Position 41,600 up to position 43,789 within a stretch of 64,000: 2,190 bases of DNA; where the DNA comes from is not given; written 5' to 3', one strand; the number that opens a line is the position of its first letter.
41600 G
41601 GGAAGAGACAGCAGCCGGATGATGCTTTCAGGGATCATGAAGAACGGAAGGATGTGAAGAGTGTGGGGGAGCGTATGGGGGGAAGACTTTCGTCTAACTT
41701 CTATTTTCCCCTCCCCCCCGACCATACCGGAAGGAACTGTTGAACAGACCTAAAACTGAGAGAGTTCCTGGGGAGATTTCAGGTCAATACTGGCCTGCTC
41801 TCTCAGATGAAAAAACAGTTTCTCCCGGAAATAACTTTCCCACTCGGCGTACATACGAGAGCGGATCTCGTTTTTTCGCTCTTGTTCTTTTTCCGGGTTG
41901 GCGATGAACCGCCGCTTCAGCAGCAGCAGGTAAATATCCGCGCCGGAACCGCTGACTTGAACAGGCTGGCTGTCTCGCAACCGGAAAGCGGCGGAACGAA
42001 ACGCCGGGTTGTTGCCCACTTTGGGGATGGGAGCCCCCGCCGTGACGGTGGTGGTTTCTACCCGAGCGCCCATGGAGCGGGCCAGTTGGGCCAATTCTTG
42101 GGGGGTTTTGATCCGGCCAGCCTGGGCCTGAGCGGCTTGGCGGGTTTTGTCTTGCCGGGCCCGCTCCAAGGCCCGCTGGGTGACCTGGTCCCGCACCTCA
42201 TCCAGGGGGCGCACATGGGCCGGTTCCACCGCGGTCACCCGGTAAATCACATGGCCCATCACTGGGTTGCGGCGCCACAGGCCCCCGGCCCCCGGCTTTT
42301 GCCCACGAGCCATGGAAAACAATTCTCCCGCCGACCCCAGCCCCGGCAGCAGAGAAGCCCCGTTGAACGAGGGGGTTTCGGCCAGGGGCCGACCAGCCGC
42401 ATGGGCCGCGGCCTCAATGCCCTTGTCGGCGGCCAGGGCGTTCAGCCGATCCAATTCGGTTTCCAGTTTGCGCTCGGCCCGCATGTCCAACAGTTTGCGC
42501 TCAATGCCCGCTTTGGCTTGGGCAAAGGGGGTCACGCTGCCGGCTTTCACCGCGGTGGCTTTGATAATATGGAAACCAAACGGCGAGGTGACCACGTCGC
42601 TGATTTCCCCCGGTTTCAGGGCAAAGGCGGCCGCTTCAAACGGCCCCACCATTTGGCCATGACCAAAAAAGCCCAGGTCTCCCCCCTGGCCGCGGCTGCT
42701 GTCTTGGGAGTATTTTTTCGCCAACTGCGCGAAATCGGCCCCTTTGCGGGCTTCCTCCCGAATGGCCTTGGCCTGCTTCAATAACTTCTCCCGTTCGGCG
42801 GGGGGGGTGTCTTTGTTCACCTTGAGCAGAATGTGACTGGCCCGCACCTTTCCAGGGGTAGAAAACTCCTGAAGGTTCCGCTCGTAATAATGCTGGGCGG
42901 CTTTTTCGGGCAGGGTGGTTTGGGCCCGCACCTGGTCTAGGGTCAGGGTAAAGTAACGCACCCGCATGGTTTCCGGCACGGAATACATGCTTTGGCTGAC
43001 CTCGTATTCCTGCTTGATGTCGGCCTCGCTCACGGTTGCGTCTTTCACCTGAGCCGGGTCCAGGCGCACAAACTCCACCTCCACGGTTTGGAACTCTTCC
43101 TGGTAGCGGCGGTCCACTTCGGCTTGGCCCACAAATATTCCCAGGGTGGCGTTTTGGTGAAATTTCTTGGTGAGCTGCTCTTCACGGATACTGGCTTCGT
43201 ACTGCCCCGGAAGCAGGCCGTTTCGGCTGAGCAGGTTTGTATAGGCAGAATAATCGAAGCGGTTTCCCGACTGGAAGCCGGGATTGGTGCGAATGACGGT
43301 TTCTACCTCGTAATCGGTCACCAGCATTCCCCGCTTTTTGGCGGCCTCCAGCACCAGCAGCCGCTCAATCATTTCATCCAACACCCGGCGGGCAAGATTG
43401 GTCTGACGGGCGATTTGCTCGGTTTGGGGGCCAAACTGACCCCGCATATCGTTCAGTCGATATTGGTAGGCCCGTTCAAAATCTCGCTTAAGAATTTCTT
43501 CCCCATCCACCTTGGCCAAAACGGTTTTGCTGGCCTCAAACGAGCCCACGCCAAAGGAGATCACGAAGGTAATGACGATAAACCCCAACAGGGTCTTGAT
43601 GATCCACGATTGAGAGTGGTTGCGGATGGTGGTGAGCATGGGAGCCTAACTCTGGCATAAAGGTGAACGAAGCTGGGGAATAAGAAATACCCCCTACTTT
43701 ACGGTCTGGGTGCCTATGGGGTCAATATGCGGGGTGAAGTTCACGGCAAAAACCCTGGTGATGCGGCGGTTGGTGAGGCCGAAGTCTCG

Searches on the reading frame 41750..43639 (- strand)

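Call 43: search_protein_families(library=ncbifam, proteins=[window:41750-43639:-], max_evalue=1e-10)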
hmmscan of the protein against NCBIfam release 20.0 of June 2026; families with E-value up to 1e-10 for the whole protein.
window:41750-43639:- (629 aa): 9 families
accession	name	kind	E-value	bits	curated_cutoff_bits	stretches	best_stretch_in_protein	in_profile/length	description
NF008054.0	PRK10788.1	equivalog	5.5e-65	220.3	493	1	1-389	1-383/626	peptidylprolyl isomerase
NF000809.0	PRK00059.1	equivalog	2e-43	149.1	303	1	242-399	173-322/336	peptidylprolyl isomerase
NF002846.0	PRK03095.1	equivalog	2.8e-24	86.1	361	1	236-388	105-244/287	peptidylprolyl isomerase PrsA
NF002827.0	PRK03002.1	equivalog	4.1e-23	81.8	343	1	233-387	106-246/285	peptidylprolyl isomerase PrsA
TIGR02933.1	nifM_nitrog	equivalog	5.8e-22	78.8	168.2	1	193-383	52-239/256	nitrogen fixation protein NifM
NF002824.0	PRK02998.1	subfamily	9.6e-22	77.7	360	1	264-387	134-244/283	peptidylprolyl isomerase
NF008038.0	PRK10770.1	equivalog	2.6e-17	62.7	394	1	264-367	173-276/431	peptidylprolyl isomerase SurA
NF003356.0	PRK04405.1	subfamily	1.5e-11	44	339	0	289-385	157-255/299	peptidylprolyl isomerase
NF011969.0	PRK15441.1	equivalog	2.6e-11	43.8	127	1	288-361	16-89/93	peptidylprolyl isomerase PpiC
